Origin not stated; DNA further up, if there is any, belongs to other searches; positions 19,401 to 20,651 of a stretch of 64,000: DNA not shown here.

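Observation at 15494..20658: Orphan OppD/OppF ATPases coupled to a fused MNT+HEPN protein, under an ECF sigma/anti-sigma pair, tandemly duplicated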

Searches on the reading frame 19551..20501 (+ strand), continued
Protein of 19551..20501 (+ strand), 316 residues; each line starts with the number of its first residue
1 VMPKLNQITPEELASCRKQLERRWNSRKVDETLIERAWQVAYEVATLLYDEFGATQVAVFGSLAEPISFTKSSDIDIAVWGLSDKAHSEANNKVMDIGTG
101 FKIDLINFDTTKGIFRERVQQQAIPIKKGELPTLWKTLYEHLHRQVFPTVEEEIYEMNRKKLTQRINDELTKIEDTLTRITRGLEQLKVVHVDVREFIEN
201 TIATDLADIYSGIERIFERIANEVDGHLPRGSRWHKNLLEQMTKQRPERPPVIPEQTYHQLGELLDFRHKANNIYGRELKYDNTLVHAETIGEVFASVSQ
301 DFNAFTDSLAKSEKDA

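Call 38: search_protein_families(library=pfam, proteins=[L032:7217-8056:+, L032:8117-8830:+, L032:8831-9880:+, L032:10938-12869:+, L032:14473-15630:+, L032:15675-16799:+, L032:17011-18009:+, L032:5948-6742:-, L032:4883-5911:+, L032:4008-4763:+], max_evalue=0.001)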
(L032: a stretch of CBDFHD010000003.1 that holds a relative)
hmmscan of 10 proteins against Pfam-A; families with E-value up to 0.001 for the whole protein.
L032:7217-8056:+ (279 aa): 4 families
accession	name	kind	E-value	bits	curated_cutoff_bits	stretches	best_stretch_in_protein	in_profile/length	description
PF13561.12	adh_short_C2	-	1.1e-57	195.8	27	1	12-250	1-236/236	Enoyl-(Acyl carrier protein) reductase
PF00106.31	adh_short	-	3.6e-43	147.8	26.6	1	6-190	1-183/195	short chain dehydrogenase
PF08659.16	KR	-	1.1e-12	48.7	22.6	1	9-169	4-162/180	KR domain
PF23441.1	SDR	-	1.4e-09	38.2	27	1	7-251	10-257/258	SDR-like rossmann domain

L032:8117-8830:+ (237 aa): 1 family
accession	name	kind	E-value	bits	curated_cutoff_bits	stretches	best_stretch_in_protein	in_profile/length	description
PF02586.19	SRAP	-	2.1e-76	256.7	27.1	1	1-218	1-213/214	SOS response associated peptidase (SRAP)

L032:8831-9880:+ (349 aa): 2 families
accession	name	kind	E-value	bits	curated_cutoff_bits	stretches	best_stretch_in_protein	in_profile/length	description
PF00676.26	E1_dh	-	7.9e-95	317.7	22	1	35-335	1-299/300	Dehydrogenase E1 component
PF02775.26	TPP_enzyme_C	-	4.3e-05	23.8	21.9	1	133-257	25-150/151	Thiamine pyrophosphate enzyme, C-terminal TPP binding domain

L032:10938-12869:+ (643 aa): 2 families
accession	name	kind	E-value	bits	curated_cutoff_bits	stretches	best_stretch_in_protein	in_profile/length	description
PF20581.3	DUF6785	-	1.2e-150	502.9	25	1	13-505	1-498/498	Family of unknown function (DUF6785)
PF20580.3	DUF6784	-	3.3e-32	111.1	26.4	1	544-643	3-101/101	Domain of unknown function (DUF6784)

L032:14473-15630:+ (385 aa): 3 families
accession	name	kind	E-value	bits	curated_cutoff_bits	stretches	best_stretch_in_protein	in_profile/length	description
PF05762.20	VWA_CoxE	-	6.1e-57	193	26.4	1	157-372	3-222/222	VWA domain containing CoxE-like protein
PF00092.34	VWA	-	6.2e-05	23.7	23.8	1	211-322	2-123/174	von Willebrand factor type A domain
PF13519.12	VWA_2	-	0.00084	20.4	27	0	211-311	1-106/107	von Willebrand factor type A domain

L032:15675-16799:+ (374 aa): 5 families
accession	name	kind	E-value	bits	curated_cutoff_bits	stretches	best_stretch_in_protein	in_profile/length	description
PF00107.32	ADH_zinc_N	-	2.6e-28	99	31.8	1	201-332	1-126/129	Zinc-binding dehydrogenase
PF08240.17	ADH_N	-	8.8e-21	74.6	23.5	1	26-153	2-104/104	Alcohol dehydrogenase GroES-like domain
PF16912.11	Glu_dehyd_C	-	4.3e-14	52.9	34.9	1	160-359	4-200/211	Glucose dehydrogenase C-terminus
PF13602.12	ADH_zinc_N_2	-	0.00016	23.1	27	1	235-308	2-58/134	Zinc-binding dehydrogenase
PF03447.22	NAD_binding_3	-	0.0007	20.7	24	0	198-290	1-86/116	Homoserine dehydrogenase, NAD binding domain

L032:17011-18009:+ (332 aa): 4 families
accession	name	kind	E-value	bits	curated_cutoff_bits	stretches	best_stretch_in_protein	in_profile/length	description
PF13243.12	SQHop_cyclase_C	-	9e-22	77.9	26.1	2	48-121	207-289/319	Squalene-hopene cyclase C-terminal domain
PF00432.27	Prenyltrans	-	4.5e-13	49.7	26.5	1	235-299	55-121/304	Prenyltransferase alpha-alpha toroid domain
PF13249.12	SQHop_cyclase_N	-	1.4e-12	47.8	26.2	1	51-94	48-91/291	Squalene-hopene cyclase N-terminal domain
PF07678.20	TED_complement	-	0.00019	21.1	22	0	241-324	74-165/312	A-macroglobulin TED domain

L032:5948-6742:- (264 aa): 1 family
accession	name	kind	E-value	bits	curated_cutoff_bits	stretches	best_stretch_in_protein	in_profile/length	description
PF05721.19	PhyH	-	7.3e-10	39.9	22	1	49-182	56-212/213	Phytanoyl-CoA dioxygenase (PhyH)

L032:4883-5911:+ (342 aa): 16 families
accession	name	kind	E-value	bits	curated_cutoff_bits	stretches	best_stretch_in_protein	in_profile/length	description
PF00515.34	TPR_1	-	2.8e-59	195.1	27.8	6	234-267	1-34/34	Tetratricopeptide repeat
PF13414.12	TPR_11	-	3.1e-57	190.5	26.8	6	247-277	7-37/42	TPR repeat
PF13181.12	TPR_8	-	1e-42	141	25.7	4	131-163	2-34/34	Tetratricopeptide repeat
PF07719.23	TPR_2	-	1.2e-41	137.8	27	4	234-267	1-34/34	Tetratricopeptide repeat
PF13371.12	TPR_9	-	3.1e-32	110.8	35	5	249-305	10-66/73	Tetratricopeptide repeat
PF13431.12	TPR_17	-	9e-31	104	24.4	0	85-117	2-34/34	Tetratricopeptide repeat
PF13432.12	TPR_16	-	4.8e-28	97.7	32.7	5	103-162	4-63/65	Tetratricopeptide repeat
PF13424.12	TPR_12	-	2.7e-22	79.2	30.1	4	199-263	4-74/77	Tetratricopeptide repeat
PF13428.12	TPR_14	-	4.2e-13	49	23.5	0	237-274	4-41/44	Tetratricopeptide repeat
PF13174.12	TPR_6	-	2.5e-11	43.9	26.3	0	236-266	2-32/33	Tetratricopeptide repeat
PF13374.12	TPR_10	-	7.3e-07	29.4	27.5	0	62-90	2-30/42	Tetratricopeptide repeat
PF01239.28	PPTA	-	1e-06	28.5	29.5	0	250-272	1-23/32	Protein prenyltransferase alpha subunit repeat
PF10516.15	SHNi-TPR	-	1.5e-06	28.1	21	0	286-305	19-38/38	SHNi-TPR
PF03704.23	BTAD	-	3.3e-05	24.7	22.1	0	236-295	64-123/146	Bacterial transcriptional activator domain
PF14559.12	TPR_19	-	9.6e-05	23.1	25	0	248-297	5-54/68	Tetratricopeptide repeat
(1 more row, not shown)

L032:4008-4763:+ (251 aa): 2 families
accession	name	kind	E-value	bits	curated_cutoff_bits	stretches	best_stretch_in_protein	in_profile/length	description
PF01261.30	AP_endonuc_2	-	8.2e-28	98.2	31.1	1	6-222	2-232/249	Xylose isomerase-like TIM barrel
PF03786.19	UxuA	-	0.00087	18.6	23.7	0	131-215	227-314/352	D-mannonate dehydratase (UxuA)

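Call 47: find_homologous_proteins(query=P0136, max_evalue=0.001)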
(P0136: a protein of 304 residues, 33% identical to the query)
Query P0136 (304 aa): 47 proteins with E <= 0.001 among 4620 candidates.
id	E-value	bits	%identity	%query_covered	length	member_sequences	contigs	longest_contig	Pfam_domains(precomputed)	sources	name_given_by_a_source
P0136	4.4e-195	664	100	100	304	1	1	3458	PF18765.8,PF20797.3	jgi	jgi:predicted nucleotidyltransferase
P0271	4.2e-129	448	70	99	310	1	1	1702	PF18765.8,PF20797.3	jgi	jgi:predicted nucleotidyltransferase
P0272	9.7e-101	355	60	88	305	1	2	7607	PF20797.3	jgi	jgi:predicted nucleotidyltransferase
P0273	1.4e-100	354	63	88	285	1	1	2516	PF18765.8,PF20797.3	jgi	jgi:predicted nucleotidyltransferase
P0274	7.0e-69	250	44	94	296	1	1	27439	PF18765.8,PF20797.3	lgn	-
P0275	5.4e-66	241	43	98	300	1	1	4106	PF18765.8,PF20797.3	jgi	jgi:predicted nucleotidyltransferase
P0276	1.4e-59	220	44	88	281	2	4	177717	PF18765.8,PF20797.3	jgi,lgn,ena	jgi:predicted nucleotidyltransferase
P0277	6.3e-57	211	64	50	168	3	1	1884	PF20797.3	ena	-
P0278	7.0e-55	204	62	49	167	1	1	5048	PF20797.3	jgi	-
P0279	5.0e-53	198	62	50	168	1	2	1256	PF20797.3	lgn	-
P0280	8.4e-52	194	38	87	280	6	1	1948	PF18765.8,PF20797.3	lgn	-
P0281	1.5e-50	190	55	51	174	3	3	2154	PF20797.3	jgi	-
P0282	4.3e-49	185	55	51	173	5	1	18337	PF20797.3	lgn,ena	-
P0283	2.8e-48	183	55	50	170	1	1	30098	PF20797.3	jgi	-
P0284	3.7e-47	179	55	50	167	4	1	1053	PF20797.3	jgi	-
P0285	5.1e-47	179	55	51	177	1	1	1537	PF20797.3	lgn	-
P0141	4.1e-46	176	39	88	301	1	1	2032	PF20797.3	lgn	-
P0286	8.2e-46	175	54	50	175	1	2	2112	PF20797.3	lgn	-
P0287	3.2e-45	173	51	46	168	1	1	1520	PF20797.3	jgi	jgi:hypothetical protein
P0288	6.2e-45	172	56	50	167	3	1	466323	PF20797.3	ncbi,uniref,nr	ncbi:hypothetical protein [Desulfonatronum thioautotrophicum]|uniref:ribonuclease toxin HepT-like pr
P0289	2.6e-44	170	54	50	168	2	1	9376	PF20797.3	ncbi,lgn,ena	-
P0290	1.9e-42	164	43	65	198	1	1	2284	PF20797.3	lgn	-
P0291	4.4e-42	162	52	51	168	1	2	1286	PF20797.3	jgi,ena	-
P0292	6.6e-42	162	54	50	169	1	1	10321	PF20797.3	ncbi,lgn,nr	ncbi:MAG: hypothetical protein PHQ40_14915 [Anaerolineaceae bacterium]|nr:hypothetical protein [Anae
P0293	8.0e-41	158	52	51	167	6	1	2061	PF20797.3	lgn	-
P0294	2.5e-39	153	52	50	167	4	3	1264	PF20797.3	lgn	-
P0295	6.7e-38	149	51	48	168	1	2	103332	PF20797.3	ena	-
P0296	1.4e-37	148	51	50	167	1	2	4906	PF20797.3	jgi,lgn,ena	-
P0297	2.7e-36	144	47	49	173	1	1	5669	PF20797.3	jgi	jgi:hypothetical protein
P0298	9.8e-36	142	48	50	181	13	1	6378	PF20797.3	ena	-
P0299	1.5e-35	141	48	50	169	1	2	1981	PF20797.3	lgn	-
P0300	2.3e-34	137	48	51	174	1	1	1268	PF20797.3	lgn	-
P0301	3.0e-33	133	46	51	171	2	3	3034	PF20797.3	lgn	-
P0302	1.4e-32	131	47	49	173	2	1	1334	PF20797.3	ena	-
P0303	3.2e-32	130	45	50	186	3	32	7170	PF20797.3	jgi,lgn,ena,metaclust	metaclust:\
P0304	1.1e-31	128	48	48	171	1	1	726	PF20797.3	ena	-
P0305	1.4e-31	128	48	48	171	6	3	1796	PF20797.3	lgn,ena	-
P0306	6.2e-31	126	45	48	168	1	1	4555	PF20797.3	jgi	jgi:hypothetical protein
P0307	4.2e-29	120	51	42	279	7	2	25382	PF14602.13,PF00132.31,PF20797.3,PF25087.2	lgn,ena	-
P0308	1.1e-28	119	53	38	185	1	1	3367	PF20797.3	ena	-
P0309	8.9e-27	112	42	48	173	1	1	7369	PF20797.3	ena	-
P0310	3.0e-26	111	49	40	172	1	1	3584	PF20797.3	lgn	-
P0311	1.1e-24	105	41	50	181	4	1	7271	PF20797.3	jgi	-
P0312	1.6e-23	102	30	92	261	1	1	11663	PF18765.8,PF20797.3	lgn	-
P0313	1.5e-22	98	52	36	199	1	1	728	PF20797.3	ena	-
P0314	2.6e-20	91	38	49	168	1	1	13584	PF20797.3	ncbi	-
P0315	1.5e-18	85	45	35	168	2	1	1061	PF20797.3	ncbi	-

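Call 48: find_encoding_contigs(protein=P0276, flank=6000, max_places=2)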
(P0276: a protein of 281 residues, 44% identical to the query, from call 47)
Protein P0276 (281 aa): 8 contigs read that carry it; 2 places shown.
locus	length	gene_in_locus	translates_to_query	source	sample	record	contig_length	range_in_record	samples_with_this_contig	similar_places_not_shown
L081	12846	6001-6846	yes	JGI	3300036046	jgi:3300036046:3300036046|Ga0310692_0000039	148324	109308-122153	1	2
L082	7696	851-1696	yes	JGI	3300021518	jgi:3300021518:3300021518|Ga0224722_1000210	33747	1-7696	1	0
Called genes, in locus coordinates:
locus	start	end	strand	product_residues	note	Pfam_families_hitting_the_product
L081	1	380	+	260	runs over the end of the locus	PF05685:Uma2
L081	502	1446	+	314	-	PF00535:Glycos_transf_2, PF10111:Glyco_tranf_2_2, PF13641:Glyco_tranf_2_3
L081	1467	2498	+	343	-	PF13439:Glyco_transf_4, PF00534:Glycos_transf_1, PF13692:Glyco_trans_1_4, PF13524:Glyco_trans_1_2 (weak)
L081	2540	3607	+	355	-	-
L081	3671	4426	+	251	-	-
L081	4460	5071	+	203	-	PF25084:LbH_EIF2B (faint), PF00132:Hexapep, PF14602:Hexapep_2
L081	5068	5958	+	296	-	PF00535:Glycos_transf_2, PF13641:Glyco_tranf_2_3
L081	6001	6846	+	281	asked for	PF18765:Polbeta (weak), PF20797:HepT-like_2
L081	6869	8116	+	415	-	PF20706:GT4-conflict (weak), PF00534:Glycos_transf_1, PF13692:Glyco_trans_1_4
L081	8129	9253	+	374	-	PF20706:GT4-conflict, PF00534:Glycos_transf_1, PF13692:Glyco_trans_1_4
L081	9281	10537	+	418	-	PF13439:Glyco_transf_4, PF13579:Glyco_trans_4_4 (faint), PF20706:GT4-conflict, PF00534:Glycos_transf_1, PF13692:Glyco_trans_1_4, PF13524:Glyco_trans_1_2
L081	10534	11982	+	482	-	-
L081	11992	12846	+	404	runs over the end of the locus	PF13439:Glyco_transf_4, PF13579:Glyco_trans_4_4, PF20706:GT4-conflict, PF00534:Glycos_transf_1, PF13692:Glyco_trans_1_4, PF13524:Glyco_trans_1_2 (weak)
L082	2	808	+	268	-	?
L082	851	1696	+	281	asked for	PF18765:Polbeta (weak), PF20797:HepT-like_2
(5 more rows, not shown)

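Call 49: find_encoding_contigs(protein=P0274, flank=6000, max_places=2)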
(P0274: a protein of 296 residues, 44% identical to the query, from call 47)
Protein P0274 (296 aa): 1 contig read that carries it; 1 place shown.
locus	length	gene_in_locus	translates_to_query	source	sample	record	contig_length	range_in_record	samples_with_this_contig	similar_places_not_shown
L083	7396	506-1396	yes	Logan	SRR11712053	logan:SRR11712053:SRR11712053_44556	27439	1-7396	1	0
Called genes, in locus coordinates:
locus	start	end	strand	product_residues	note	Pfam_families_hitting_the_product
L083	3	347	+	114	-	?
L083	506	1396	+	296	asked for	PF18765:Polbeta, PF20797:HepT-like_2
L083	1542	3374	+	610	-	PF13524:Glyco_trans_1_2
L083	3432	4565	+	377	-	PF00534:Glycos_transf_1, PF13692:Glyco_trans_1_4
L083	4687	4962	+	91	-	-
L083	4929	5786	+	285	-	PF00534:Glycos_transf_1, PF13692:Glyco_trans_1_4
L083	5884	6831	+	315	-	PF13489:Methyltransf_23, PF08241:Methyltransf_11, PF08242:Methyltransf_12 (weak), PF13649:Methyltransf_25, PF13847:Methyltransf_31 (weak)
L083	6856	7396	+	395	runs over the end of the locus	PF13439:Glyco_transf_4 (weak), PF20706:GT4-conflict (faint), PF00534:Glycos_transf_1, PF13692:Glyco_trans_1_4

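Call 50: find_encoding_contigs(protein=P0288, flank=4000, max_places=2)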
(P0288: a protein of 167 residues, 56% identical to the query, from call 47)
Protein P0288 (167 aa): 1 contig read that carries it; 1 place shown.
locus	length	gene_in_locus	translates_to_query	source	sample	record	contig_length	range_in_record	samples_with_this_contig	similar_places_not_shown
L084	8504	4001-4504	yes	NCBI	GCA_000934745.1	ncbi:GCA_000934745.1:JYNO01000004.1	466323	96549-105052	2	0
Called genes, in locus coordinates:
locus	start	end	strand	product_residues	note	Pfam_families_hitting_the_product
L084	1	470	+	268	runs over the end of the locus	PF03446:NAD_binding_2, PF03807:F420_oxidored, PF14748:P5CR_dimer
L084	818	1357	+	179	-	PF12019:GspH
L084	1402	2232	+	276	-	PF02661:Fic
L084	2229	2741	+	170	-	PF07963:N_methyl, PF12019:GspH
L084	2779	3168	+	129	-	PF04221:RelB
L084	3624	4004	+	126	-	PF18765:Polbeta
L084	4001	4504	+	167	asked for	PF20797:HepT-like_2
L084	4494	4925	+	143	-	PF18765:Polbeta (weak)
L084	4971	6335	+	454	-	PF04326:SLFN_AlbA_2, PF13749:HATPase_c_4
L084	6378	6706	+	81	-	PF03683:UPF0175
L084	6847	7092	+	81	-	-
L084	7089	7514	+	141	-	PF01850:PIN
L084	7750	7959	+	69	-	-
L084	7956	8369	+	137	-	PF01850:PIN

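Call 51: predict_structure(alignment_id=A1)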
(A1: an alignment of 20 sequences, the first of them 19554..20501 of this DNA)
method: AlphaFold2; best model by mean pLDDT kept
length: 315 residues; sequences in the alignment: 20
mean_pLDDT: 80.4   pTM: 0.57
mean pLDDT of the five models: 80.4, 78.2, 75.6, 72.5, 64.9
residues with pLDDT >= 90: 125; 70-90: 118; 50-70: 50; < 50: 22
segments of 3 or more residues with pLDDT < 50: 1-7, 144-148, 313-315
pLDDT, mean of each block of 10 residues (from residue 1): 47 53 60 89 95 92 76 92 93 86 91 76 83 60 49 69 87 94 90 85 92 92 79 89 83 94 88 60 89 94 84 47
secondary structure, 60 per line:
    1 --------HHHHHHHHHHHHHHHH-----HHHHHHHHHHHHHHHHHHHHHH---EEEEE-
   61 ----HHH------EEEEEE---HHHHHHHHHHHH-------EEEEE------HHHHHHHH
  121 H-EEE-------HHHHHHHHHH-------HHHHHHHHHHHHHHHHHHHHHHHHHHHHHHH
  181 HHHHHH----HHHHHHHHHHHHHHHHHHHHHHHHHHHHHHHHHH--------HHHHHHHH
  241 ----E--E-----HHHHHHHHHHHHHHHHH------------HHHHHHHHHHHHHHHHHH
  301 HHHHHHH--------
elements in order: H9-24 H30-51 E55-59 E74-79 H83-94 E102-106 H113-121 E123-125 H133-142 H150-186 H191-224 H233-240 H254-270 H283-307

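Call 54: fold_search(model_id=the predicted structure, library=pdb)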
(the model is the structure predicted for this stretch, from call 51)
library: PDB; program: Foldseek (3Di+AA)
matches with E <= 10: 408; with E <= 0.001: 0
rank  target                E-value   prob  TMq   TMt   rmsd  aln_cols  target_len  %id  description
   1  6m6u_A                1.5e-03  1.00  0.24  0.58   7.4       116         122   18  Crystal structure the toxin-antitoxin MntA-HpeT mutant-D39ED41E (released 2020-09-30)
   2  8xeo_B                1.9e-03  1.00  0.25  0.76   1.7        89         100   22  Crystal structure of MNT antitoxin (released 2024-12-18)
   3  6m6w_F                2.0e-03  1.00  0.24  0.57   8.4       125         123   21  Crystal structure the toxin-antitoxin MntA-HpeT mutant-Y104A (released 2020-09-30)
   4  7bxo_E                2.5e-03  1.00  0.25  0.57   7.4       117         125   20  Crystal structure of the toxin-antitoxin with AMP-PNP (released 2020-09-30)
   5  8xeo_A                2.7e-03  1.00  0.25  0.76   1.8        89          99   22  Crystal structure of MNT antitoxin (released 2024-12-18)
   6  8xeh_E                2.9e-03  1.00  0.26  0.73   2.1        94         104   22  Crystal structure of HEPN-MNT complex (released 2024-12-18)
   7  7bxo_A                2.9e-03  1.00  0.24  0.56   7.8       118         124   18  Crystal structure of the toxin-antitoxin with AMP-PNP (released 2020-09-30)
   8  6m6u_F                3.2e-03  1.00  0.24  0.57   7.4       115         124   21  Crystal structure the toxin-antitoxin MntA-HpeT mutant-D39ED41E (released 2020-09-30)
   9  6m6w_A                4.4e-03  1.00  0.23  0.57   7.3       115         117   23  Crystal structure the toxin-antitoxin MntA-HpeT mutant-Y104A (released 2020-09-30)
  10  6m6v_A                5.1e-03  1.00  0.23  0.58   7.3       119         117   21  Crystal structure the toxin-antitoxin MntA-HepT (released 2020-09-30)
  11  1no5_B                7.1e-03  1.00  0.25  0.67   3.3        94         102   23  Structure of HI0073 from Haemophilus influenzae, the nucleotide binding domain of the HI0073/HI0074 two protein nucleo (released 2004-03-16)
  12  6xz0                  7.1e-03  0.98  0.25  0.30  11.4       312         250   10  Crystal structure of spectinomycin adenyltransferase AAD(9) from Enterococcus faecialis with spectinomycin (released 2020-04-15)
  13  7ae9_G                8.2e-03  1.00  0.22  0.42   8.5       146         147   18  Crystal structure of mono-AMPylated HEPN(R46E) toxin in complex with MNT antitoxin (released 2020-12-30)
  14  6sxj                  8.2e-03  0.99  0.30  0.35  10.9       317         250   10  Crystal structure of spectinomycin adenyltransferase AAD(9) from Enterococcus faecialis (released 2020-04-15)
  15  7aer_A                8.6e-03  1.00  0.24  0.58   7.5       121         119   21  Rebuilt and re-refined PDB entry 5yep: tri-AMPylated Shewanella oneidensis HEPN toxin in complex with MNT antitoxin (released 2020-12-30)
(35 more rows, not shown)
